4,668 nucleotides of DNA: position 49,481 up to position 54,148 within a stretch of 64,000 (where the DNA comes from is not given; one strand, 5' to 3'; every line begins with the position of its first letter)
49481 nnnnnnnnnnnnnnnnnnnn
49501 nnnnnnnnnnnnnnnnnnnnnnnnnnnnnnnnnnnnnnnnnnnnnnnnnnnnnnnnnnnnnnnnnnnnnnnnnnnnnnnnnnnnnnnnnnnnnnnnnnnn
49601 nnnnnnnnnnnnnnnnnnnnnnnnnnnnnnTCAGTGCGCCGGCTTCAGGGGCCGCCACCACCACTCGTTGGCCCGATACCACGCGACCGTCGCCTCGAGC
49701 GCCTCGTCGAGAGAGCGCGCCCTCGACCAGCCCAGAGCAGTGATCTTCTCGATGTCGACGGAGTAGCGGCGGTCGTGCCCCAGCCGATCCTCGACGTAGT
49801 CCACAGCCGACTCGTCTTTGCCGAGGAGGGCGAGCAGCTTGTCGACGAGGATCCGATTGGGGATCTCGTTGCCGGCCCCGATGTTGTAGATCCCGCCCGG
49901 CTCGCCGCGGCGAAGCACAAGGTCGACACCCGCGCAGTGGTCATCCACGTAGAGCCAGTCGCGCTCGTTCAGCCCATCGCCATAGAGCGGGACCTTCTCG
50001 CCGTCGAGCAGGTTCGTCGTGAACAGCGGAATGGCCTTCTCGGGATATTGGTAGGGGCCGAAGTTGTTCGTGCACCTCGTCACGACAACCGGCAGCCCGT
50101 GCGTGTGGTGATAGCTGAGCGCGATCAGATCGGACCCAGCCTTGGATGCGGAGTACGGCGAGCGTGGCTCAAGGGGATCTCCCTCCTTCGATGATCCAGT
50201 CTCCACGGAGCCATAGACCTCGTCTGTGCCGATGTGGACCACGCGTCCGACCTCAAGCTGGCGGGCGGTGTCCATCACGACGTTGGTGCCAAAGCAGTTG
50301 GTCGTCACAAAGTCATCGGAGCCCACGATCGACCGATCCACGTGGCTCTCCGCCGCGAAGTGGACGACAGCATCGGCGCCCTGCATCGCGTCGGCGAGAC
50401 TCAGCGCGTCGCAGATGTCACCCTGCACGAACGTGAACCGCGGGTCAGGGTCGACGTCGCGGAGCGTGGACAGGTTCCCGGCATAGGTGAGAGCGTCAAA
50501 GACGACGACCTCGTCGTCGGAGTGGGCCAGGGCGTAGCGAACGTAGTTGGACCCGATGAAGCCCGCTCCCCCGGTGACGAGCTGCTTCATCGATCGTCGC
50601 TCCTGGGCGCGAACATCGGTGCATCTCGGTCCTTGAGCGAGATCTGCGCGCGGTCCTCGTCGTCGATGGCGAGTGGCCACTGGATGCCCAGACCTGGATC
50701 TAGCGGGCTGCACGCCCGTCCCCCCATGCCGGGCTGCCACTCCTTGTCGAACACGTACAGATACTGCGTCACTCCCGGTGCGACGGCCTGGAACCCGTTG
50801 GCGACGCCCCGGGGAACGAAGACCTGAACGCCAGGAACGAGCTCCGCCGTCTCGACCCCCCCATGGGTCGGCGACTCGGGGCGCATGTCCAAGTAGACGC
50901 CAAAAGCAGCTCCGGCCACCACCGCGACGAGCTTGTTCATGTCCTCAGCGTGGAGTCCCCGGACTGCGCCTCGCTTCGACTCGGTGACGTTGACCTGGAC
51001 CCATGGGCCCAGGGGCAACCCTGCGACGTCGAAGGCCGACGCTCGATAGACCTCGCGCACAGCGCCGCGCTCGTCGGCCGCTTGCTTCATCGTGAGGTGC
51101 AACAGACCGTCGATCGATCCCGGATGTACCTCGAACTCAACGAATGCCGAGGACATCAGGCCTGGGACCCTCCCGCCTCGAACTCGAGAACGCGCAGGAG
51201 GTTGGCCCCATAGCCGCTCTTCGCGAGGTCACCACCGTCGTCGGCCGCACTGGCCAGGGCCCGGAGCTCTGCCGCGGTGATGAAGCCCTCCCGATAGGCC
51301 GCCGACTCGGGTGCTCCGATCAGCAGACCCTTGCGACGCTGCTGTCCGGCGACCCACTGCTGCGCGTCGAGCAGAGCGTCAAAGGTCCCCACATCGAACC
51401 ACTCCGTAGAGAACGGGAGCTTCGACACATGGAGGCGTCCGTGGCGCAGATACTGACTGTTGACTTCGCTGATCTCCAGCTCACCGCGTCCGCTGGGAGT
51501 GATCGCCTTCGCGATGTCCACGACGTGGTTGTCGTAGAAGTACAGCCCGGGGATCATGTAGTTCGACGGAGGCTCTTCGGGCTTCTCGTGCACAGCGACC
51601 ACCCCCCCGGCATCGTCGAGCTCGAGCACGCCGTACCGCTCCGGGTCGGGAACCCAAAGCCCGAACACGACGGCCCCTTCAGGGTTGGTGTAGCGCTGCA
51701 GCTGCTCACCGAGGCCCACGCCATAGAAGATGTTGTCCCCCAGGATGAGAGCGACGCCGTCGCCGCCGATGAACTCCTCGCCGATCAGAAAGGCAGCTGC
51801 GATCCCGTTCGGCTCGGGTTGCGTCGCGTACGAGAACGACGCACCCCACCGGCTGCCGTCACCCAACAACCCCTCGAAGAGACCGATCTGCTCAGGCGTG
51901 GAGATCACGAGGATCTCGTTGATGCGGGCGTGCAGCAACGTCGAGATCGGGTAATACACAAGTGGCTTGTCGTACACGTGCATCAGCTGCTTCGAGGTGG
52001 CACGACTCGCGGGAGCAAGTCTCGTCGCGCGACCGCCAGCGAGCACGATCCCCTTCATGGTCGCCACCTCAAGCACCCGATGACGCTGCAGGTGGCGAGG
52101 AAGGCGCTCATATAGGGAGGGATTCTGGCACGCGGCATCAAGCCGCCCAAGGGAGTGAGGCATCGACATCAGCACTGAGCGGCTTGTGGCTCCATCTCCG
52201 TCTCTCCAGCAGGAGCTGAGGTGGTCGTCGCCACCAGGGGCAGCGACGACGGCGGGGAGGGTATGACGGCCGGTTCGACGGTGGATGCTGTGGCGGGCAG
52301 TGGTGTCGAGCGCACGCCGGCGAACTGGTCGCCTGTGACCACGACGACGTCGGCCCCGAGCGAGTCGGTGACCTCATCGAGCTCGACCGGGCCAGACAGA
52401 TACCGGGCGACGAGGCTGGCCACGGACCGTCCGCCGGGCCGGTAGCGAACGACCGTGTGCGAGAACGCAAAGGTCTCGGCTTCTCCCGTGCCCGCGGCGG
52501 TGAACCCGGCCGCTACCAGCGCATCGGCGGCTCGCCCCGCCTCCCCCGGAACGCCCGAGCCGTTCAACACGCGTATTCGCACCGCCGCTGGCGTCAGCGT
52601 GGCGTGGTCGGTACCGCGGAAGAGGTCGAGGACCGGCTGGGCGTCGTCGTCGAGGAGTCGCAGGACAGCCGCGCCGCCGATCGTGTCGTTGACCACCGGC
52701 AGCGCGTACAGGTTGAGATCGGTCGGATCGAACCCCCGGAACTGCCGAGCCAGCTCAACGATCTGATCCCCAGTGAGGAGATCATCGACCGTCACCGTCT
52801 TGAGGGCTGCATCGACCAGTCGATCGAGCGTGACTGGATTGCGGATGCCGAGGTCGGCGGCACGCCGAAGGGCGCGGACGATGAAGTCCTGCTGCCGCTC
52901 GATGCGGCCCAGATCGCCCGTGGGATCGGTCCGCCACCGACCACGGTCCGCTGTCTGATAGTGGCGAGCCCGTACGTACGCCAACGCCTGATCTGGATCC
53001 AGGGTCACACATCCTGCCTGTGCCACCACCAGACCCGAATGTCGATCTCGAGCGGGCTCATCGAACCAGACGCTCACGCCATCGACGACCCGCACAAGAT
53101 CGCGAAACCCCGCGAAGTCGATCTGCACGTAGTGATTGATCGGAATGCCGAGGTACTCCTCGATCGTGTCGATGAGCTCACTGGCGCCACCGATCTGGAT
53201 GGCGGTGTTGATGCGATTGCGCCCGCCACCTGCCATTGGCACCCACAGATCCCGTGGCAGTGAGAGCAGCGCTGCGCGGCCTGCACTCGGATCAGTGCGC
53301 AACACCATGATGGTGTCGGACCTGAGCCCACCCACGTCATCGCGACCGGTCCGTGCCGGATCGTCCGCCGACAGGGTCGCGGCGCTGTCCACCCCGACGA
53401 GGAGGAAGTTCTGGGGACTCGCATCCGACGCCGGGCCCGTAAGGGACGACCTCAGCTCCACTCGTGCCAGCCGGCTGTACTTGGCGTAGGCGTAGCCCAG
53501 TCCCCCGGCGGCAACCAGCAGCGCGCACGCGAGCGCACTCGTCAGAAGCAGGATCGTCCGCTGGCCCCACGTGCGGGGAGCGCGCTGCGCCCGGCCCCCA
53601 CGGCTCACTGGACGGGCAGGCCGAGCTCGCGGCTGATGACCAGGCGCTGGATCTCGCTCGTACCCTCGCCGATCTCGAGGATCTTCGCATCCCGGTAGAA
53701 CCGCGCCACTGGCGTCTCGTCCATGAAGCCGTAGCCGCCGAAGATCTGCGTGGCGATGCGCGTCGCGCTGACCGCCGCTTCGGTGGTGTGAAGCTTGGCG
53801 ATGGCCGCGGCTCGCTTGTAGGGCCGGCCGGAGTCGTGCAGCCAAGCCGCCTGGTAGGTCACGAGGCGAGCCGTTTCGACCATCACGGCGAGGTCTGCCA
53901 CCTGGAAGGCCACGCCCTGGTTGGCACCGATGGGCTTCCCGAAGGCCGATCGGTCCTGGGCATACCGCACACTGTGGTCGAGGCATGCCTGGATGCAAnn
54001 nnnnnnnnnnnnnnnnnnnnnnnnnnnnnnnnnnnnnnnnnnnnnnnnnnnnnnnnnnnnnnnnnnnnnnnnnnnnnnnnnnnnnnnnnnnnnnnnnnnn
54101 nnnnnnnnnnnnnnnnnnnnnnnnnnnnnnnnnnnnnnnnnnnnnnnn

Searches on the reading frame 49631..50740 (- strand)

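Call 64: search_protein_families(library=pfam, proteins=[window:49631-50740:-], max_evalue=0.0001)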
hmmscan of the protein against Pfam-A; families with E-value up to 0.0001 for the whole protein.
window:49631-50740:- (369 aa): 7 families
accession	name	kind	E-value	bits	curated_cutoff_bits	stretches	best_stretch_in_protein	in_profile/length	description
PF16363.11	GDP_Man_Dehyd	-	9.6e-68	229.5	27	1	54-349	1-330/332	GDP-mannose 4,6 dehydratase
PF01370.27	Epimerase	-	1.2e-62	212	20.9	1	54-288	2-240/240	NAD dependent epimerase/dehydratase family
PF01073.25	3Beta_HSD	-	3.3e-18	66.1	22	1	54-266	1-219/280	3-beta hydroxysteroid dehydrogenase/isomerase family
PF02719.21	Polysacc_synt_2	-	1.3e-15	57.8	20.2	1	54-308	2-249/293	Polysaccharide biosynthesis protein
PF13460.12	NAD_binding_10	-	2.5e-10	40.9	27.2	1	57-181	1-107/184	NAD(P)H-binding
PF04321.23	RmlD_sub_bind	-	5.5e-09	36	27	1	51-204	1-133/287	RmlD substrate binding domain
PF07993.18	NAD_binding_4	-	1.8e-07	31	20.1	1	99-224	60-205/258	Male sterility protein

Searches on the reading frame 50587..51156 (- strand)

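Call 74: search_protein_families(library=pfam, proteins=[window:50587-51156:-], max_evalue=0.001)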
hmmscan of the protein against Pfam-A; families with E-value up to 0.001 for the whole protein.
window:50587-51156:- (189 aa): 1 family
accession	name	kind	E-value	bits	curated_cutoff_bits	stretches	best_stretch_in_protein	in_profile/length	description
PF00908.23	dTDP_sugar_isom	-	1.5e-34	119.6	27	1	14-182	3-166/168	dTDP-4-dehydrorhamnose 3,5-epimerase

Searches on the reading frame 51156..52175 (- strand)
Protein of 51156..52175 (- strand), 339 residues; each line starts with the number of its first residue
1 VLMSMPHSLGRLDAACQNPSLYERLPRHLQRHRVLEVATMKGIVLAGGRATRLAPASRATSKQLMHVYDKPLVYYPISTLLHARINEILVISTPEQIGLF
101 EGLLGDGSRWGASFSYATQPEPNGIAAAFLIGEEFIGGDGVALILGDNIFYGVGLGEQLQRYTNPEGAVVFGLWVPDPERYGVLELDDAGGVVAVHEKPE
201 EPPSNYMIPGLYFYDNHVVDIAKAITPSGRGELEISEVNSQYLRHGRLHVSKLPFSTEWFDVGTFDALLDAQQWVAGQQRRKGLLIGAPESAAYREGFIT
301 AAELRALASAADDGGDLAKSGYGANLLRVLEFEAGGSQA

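Call 65: search_protein_families(library=pfam, proteins=[window:51156-52175:-], max_evalue=0.0001)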
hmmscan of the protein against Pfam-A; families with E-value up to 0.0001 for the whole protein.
window:51156-52175:- (339 aa): 2 families
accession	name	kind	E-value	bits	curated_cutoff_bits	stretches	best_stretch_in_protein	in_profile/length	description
PF00483.29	NTP_transferase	-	2.3e-59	201.4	21.2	1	41-274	1-241/245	Nucleotidyl transferase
PF12804.13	NTP_transf_3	-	6.7e-09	36.6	27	1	42-169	1-117/160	MobA-like NTP transferase domain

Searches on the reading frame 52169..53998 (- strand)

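Call 65: search_protein_families(library=pfam, proteins=[window:52169-53998:-], max_evalue=0.0001)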
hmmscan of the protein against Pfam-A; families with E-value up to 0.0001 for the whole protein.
window:52169-53998:- (609 aa): 2 families
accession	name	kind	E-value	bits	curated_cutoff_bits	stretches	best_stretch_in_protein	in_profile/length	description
PF03816.19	LytR_cpsA_psr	-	3.1e-35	122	24.6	1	226-380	1-148/150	LytR_cpsA_psr family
PF13399.11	LytR_C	-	8.8e-15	55.9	22.2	1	473-559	2-86/86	LytR cell envelope-related transcriptional attenuator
